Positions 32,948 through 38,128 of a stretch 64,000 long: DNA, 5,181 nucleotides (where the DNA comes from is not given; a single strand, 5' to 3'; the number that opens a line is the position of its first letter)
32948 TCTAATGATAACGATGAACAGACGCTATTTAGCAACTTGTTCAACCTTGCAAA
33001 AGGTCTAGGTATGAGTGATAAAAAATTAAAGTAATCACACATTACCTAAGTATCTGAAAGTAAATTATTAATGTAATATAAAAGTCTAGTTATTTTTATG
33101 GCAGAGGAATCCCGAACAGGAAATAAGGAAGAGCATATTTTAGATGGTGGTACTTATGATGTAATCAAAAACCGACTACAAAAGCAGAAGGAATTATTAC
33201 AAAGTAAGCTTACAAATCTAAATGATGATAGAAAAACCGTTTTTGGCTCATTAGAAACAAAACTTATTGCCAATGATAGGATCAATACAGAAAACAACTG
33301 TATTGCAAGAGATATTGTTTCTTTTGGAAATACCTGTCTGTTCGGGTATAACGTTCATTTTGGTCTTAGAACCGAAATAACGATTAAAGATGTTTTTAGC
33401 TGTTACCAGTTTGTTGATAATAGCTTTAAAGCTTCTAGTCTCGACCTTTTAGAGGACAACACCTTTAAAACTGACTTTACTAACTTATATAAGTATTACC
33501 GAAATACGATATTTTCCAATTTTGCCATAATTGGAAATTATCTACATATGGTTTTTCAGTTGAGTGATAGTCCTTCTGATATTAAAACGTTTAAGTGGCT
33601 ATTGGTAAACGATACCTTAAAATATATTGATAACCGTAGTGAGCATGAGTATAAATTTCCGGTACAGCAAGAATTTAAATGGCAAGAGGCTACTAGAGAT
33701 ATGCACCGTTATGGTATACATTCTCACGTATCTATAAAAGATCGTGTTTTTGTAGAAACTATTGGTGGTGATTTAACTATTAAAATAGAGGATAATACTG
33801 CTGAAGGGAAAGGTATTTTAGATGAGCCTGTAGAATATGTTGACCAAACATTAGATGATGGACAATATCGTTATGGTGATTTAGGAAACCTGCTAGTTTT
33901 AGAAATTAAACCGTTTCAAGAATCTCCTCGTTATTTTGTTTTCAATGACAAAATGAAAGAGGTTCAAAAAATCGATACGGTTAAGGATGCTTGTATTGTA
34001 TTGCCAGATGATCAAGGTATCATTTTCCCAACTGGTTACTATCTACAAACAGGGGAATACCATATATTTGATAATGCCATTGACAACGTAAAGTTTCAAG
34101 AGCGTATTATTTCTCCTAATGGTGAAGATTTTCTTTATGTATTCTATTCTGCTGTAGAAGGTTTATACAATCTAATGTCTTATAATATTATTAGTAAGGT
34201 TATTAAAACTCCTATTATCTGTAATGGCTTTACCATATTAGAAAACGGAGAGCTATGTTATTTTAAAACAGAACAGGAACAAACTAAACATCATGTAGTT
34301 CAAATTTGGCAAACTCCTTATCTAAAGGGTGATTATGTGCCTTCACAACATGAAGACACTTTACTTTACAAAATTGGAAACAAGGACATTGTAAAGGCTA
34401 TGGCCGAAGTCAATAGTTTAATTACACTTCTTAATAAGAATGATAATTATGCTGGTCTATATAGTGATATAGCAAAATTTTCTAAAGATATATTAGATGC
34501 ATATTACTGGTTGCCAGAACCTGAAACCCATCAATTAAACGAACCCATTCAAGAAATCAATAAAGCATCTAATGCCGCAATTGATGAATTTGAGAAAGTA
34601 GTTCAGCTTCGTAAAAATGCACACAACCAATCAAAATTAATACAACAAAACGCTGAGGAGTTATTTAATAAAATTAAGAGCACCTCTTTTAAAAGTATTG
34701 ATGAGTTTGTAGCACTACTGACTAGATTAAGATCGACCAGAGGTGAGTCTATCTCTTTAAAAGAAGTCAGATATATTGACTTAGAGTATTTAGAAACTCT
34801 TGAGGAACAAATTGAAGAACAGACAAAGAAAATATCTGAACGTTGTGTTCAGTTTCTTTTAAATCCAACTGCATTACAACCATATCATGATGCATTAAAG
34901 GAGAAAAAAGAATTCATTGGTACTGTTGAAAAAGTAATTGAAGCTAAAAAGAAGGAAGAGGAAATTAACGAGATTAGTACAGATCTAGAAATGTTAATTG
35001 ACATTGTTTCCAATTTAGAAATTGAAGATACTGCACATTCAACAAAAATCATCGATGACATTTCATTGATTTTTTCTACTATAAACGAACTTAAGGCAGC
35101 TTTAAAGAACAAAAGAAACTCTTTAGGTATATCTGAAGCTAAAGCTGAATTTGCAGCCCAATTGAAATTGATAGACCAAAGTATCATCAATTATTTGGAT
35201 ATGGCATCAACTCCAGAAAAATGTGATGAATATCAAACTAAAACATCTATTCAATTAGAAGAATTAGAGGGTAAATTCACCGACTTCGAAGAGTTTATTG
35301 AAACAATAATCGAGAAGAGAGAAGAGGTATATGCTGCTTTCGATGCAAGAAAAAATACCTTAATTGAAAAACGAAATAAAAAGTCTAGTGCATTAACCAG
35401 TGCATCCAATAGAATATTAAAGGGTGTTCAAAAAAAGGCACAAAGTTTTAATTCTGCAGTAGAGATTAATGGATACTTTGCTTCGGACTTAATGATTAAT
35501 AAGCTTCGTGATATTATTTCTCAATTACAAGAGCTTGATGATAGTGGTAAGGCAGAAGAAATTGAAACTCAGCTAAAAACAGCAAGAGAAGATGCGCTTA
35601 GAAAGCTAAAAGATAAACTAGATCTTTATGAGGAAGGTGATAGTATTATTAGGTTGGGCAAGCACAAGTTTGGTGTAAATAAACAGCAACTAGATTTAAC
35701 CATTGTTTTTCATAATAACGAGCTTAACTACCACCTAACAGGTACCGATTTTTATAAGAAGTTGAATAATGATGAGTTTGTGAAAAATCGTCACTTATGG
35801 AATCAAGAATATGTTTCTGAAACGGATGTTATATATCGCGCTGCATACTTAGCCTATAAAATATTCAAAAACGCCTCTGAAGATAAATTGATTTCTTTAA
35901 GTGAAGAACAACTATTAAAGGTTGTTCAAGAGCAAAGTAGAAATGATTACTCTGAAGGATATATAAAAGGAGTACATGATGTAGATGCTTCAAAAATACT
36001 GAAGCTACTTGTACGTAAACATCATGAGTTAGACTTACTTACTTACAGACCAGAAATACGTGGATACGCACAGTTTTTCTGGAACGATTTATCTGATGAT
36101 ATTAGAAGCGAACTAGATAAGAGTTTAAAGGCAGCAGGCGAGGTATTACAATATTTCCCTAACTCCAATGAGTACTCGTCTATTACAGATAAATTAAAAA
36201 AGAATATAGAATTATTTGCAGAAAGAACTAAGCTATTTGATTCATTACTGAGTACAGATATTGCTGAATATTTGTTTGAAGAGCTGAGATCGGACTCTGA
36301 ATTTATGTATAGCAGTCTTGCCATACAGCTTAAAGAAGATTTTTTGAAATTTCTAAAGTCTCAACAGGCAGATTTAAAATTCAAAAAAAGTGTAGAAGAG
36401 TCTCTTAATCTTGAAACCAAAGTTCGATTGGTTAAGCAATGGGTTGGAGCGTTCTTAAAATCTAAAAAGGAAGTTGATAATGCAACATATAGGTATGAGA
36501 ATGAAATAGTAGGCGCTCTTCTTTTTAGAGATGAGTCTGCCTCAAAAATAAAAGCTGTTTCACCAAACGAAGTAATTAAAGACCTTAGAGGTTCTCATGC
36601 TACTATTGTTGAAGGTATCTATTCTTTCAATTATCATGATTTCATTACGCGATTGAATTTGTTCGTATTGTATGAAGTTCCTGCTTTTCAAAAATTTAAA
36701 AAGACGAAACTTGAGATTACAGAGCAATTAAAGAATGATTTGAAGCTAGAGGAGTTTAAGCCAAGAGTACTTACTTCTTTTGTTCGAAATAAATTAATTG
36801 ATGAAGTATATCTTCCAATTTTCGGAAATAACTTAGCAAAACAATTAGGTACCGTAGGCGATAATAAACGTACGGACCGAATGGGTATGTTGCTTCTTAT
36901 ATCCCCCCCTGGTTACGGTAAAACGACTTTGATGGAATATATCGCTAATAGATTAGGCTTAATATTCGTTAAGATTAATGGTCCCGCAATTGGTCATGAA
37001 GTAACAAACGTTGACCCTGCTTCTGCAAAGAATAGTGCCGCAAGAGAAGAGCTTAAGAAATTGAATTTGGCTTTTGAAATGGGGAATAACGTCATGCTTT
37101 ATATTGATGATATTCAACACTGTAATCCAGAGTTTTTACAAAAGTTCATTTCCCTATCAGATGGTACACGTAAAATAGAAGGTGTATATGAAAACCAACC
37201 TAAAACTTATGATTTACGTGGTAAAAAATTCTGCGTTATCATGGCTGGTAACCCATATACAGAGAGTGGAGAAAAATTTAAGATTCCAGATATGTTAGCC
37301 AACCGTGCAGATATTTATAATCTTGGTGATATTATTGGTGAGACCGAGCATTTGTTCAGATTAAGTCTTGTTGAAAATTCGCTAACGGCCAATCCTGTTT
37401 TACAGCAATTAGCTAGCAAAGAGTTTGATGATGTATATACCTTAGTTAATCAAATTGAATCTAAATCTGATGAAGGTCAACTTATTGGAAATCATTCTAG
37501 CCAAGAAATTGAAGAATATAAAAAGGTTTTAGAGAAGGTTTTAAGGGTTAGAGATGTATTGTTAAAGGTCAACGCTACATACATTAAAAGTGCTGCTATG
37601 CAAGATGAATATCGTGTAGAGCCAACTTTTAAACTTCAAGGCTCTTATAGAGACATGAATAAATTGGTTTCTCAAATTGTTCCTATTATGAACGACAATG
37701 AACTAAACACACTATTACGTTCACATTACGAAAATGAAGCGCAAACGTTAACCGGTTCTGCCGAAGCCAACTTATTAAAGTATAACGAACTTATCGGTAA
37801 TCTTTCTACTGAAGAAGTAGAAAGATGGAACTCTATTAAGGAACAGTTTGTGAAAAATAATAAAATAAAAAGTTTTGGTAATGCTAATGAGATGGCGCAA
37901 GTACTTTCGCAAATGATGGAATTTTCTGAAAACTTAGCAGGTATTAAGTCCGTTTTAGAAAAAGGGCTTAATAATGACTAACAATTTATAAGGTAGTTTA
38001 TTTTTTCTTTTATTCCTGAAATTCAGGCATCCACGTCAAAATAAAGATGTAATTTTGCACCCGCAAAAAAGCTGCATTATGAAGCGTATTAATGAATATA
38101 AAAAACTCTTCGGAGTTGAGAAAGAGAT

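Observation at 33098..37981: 1627-aa protein with a late C-terminal AAA+ module of the MoxR/AAA_5/McrB (helix-2-insert) type and a ~400-aa coiled coil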

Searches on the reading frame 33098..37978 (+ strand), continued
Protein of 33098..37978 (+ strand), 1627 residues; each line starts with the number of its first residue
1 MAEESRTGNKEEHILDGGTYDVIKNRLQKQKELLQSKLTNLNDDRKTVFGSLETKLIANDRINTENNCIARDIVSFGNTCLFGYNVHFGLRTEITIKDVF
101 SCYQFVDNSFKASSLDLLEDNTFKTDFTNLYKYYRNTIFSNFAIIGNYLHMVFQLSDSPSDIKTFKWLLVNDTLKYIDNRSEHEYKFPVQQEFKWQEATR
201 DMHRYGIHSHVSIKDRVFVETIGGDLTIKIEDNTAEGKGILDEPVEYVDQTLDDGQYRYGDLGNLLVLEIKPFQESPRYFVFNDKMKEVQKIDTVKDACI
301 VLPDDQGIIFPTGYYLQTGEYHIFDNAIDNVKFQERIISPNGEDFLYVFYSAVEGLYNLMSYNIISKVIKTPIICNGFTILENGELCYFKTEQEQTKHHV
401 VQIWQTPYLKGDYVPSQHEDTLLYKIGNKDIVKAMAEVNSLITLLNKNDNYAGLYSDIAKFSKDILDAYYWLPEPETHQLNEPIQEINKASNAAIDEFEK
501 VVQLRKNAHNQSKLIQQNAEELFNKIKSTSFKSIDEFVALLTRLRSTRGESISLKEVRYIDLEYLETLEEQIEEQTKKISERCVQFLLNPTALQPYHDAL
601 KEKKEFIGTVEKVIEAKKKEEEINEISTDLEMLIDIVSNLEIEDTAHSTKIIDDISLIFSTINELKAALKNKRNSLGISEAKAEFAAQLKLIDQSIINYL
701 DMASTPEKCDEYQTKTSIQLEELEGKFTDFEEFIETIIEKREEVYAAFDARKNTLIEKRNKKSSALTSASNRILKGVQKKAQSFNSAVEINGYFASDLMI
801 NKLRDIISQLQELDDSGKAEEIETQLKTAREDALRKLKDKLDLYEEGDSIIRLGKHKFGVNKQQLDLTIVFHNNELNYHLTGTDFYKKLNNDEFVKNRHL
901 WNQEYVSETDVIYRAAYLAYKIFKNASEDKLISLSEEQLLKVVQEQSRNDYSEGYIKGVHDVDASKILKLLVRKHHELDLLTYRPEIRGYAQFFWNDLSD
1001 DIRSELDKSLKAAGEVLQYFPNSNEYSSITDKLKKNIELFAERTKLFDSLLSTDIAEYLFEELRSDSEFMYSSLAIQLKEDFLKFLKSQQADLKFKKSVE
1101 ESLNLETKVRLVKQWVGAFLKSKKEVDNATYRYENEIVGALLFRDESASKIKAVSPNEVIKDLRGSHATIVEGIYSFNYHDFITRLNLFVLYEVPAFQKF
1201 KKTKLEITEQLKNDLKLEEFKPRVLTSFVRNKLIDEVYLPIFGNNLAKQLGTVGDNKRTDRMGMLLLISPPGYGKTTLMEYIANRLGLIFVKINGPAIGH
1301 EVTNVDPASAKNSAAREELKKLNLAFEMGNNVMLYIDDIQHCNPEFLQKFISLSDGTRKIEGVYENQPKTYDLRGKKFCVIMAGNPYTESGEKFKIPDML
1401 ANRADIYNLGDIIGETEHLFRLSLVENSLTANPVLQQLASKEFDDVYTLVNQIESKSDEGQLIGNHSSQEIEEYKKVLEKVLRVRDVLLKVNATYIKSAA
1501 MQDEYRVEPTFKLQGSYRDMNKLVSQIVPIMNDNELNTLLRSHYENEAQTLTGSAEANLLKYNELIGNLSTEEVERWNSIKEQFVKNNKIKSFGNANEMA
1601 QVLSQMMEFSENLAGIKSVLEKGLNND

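Call 33: find_encoding_contigs(protein=P0400, flank=10000, max_places=2)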
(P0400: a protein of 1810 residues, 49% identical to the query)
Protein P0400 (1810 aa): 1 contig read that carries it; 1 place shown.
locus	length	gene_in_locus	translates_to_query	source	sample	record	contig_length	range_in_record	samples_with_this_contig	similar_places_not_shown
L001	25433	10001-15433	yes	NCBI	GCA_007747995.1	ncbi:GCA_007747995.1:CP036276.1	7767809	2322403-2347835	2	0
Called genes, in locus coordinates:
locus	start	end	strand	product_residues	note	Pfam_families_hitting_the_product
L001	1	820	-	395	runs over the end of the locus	PF13088:BNR_2 (faint)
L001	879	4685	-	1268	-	PF05378:Hydant_A_N, PF01968:Hydantoinase_A, PF19278:Hydant_A_C, PF02538:Hydantoinase_B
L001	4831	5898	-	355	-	PF00174:Oxidored_molyb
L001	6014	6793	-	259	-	PF03009:GDPD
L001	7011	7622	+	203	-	-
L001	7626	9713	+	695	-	-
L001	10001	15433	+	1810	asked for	PF12458:DUF3686, PF25472:DUF7902, PF05496:RuvB_N (faint), PF00004:AAA (weak)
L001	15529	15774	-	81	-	-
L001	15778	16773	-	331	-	PF00941:FAD_binding_5, PF03450:CO_deh_flav_C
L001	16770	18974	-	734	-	PF01315:Ald_Xan_dh_C, PF02738:MoCoBD_1, PF20256:MoCoBD_2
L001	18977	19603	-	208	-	PF01799:Fer2_2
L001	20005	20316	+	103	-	-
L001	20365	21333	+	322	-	PF01063:Aminotran_4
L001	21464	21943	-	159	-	PF13441:Gly-zipper_YMGG, PF13488:Gly-zipper_Omp (weak)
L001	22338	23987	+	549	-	PF07719:TPR_2 (faint), PF13432:TPR_16 (weak), PF16655:PhoD_N (weak), PF25077:DUF7800, PF09423:PhoD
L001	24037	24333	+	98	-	-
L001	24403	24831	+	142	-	-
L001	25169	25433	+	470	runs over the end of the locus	PF03629:SASA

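Call 34: find_encoding_contigs(protein=P0449, flank=10000, max_places=2)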
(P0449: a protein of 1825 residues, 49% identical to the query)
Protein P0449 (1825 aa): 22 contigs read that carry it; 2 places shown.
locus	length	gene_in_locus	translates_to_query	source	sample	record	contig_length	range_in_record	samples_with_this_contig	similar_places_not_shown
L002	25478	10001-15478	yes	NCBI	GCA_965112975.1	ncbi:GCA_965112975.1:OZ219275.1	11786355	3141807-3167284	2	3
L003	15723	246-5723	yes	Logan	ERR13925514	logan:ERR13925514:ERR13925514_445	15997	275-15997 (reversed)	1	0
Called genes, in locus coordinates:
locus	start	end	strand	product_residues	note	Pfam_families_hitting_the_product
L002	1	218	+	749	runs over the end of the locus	PF13229:Beta_helix (faint)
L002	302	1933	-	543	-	PF26178:Rv2075c_cat, PF00388:PI-PLC-X (weak), PF04151:PPC (weak)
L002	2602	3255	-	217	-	PF26621:DUF8198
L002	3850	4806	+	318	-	PF00990:GGDEF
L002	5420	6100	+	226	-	PF00149:Metallophos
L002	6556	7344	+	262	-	-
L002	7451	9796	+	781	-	-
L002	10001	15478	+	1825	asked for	PF12458:DUF3686, PF05496:RuvB_N (faint), PF00004:AAA (faint), PF25472:DUF7902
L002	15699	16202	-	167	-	PF07963:N_methyl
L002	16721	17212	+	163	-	PF15891:Nuc_deoxyri_tr2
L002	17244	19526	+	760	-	PF09423:PhoD (faint)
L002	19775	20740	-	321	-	PF07610:DUF1573, PF22544:HYDIN_VesB_CFA65-like_Ig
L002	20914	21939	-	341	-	PF16884:ADH_N_2, PF00107:ADH_zinc_N, PF13602:ADH_zinc_N_2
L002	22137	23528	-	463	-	PF04932:Wzy_C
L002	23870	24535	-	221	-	PF00440:TetR_N, PF08359:TetR_C_4, PF17932:TetR_C_24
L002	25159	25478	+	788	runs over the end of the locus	PF02737:3HCDH_N, PF03446:NAD_binding_2 (faint), PF00725:3HCDH, PF00378:ECH_1, PF16113:ECH_2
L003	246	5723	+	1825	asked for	PF12458:DUF3686, PF05496:RuvB_N (faint), PF00004:AAA (faint), PF25472:DUF7902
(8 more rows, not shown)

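Call 54: find_related_loci(query=A2, collection=genome_contigs, flank=10000)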
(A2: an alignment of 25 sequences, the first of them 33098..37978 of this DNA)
Query A2 (1627 aa) in genome_contigs; peptide patterns used: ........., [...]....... (x = any residue, [..] = any of these).
600 stretches matched a pattern (row limit reached: there are more); 583 encode a relative of the query (tblastn E <= 1e-3); the best 80 are kept; 80 distinct loci.
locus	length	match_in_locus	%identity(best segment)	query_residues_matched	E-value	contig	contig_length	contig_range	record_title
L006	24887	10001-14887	90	1-1627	0e+0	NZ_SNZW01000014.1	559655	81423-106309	Maribacter caenipelagi strain CECT 8455 Ga0244633_103, whole genome shotgun sequence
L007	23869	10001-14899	70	1-1624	0e+0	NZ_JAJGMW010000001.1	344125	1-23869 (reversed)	Leeuwenhoekiella parthenopeia strain Mr9 Scaffold1, whole genome shotgun sequence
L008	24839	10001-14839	69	9-1624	0e+0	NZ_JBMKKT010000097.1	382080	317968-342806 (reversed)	Tenacibaculum sp. MEBiC06402 k141_59, whole genome shotgun sequence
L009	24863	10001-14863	70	9-1624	0e+0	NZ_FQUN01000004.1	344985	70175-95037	Leeuwenhoekiella marinoflava DSM 3653, whole genome shotgun sequence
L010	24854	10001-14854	66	3-1624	0e+0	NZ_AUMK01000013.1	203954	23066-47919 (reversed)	Aquimarina latercula DSM 2041 H526DRAFT_scaffold00010.10_C, whole genome shotgun sequence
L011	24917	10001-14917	62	15-1624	0e+0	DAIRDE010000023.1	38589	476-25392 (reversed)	MAG TPA_asm: Nonlabens sp. isolate CTOTU7307 NODE_1057_length_38589_cov_57.148778, whole genome shotgun sequence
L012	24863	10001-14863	62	3-1622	0e+0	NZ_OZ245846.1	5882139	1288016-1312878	MAG: Ulvibacterium sp. isolate 40d8580c-2cfc-4524-b3ab-290e7e8e622b chromosome 1, complete sequence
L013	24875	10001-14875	62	1-1622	0e+0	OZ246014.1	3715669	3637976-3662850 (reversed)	MAG: Croceivirga sp. isolate 5c42355b-214f-460b-bc36-9640d60be6b8 genome assembly, chromosome: 1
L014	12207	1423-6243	60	15-1624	0e+0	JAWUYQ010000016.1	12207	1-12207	MAG: Flavobacteriaceae bacterium isolate HBSea_ice_MAG857 BAT.857_918688_flag=1_multi=6.0000_len=12207, whole genome sho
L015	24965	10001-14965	63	9-1624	0e+0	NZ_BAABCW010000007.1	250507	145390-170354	Aquimarina addita strain JCM 17106 sequence07, whole genome shotgun sequence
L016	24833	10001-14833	59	15-1624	0e+0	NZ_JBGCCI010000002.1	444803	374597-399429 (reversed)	Flavobacterium sp. 28YEA47A Ga0573052_02, whole genome shotgun sequence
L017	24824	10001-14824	69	9-1619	0e+0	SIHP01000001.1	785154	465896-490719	Flavobacteriaceae bacterium strain Hp32 NODE_1_length_785154_cov_45.4347_ID_8984, whole genome shotgun sequence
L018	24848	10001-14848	65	9-1627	0e+0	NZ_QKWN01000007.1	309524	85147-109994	Robertkochia solimangrovi strain CL23 Scaffold5_1, whole genome shotgun sequence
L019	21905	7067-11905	68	9-1624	0e+0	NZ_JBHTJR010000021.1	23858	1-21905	Tenacibaculum geojense strain CCUG 60527 GCM70027492_39, whole genome shotgun sequence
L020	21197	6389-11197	52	15-1620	0e+0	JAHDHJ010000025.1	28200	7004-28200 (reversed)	MAG: Saprospiraceae bacterium isolate MAG-67 RZ_4708, whole genome shotgun sequence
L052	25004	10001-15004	46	15-1627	0e+0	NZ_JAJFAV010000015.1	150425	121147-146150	Hymenobacter sp. 15J16-1T3B NODE_15_length_150425_cov_27.284699, whole genome shotgun sequence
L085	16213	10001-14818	44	15-1627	0e+0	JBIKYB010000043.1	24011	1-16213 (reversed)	MAG: Prosthecobacter sp. isolate ME2015-10-10_3300044731_group6_bin110 Rohwer_bin2784_scaffold_1132_c1, whole genome sho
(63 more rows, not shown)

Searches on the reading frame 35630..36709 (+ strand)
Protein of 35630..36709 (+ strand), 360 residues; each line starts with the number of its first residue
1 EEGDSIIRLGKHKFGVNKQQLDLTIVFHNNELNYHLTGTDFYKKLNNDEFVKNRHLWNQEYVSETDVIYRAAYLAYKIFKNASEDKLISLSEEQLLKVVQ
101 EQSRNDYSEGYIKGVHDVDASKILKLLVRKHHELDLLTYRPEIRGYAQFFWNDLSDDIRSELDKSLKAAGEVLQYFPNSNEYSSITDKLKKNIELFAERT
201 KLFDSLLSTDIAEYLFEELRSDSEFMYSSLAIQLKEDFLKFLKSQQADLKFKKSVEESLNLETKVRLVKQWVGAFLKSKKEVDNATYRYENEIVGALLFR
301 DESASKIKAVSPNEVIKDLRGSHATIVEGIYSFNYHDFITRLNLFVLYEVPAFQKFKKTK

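Call 75: search_solved_structures(query=A5, max_evalue=10)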
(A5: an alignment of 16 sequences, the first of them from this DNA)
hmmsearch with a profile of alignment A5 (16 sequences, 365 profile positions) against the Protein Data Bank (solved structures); distinct sequences matched with E-value up to 10: 2.
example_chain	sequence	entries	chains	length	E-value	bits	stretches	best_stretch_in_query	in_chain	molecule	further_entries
1ddb_A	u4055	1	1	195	0.004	20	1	153-258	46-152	PROTEIN (BID)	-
5gox_A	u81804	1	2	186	1.5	11.6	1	164-302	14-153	DNA repair protein RAD50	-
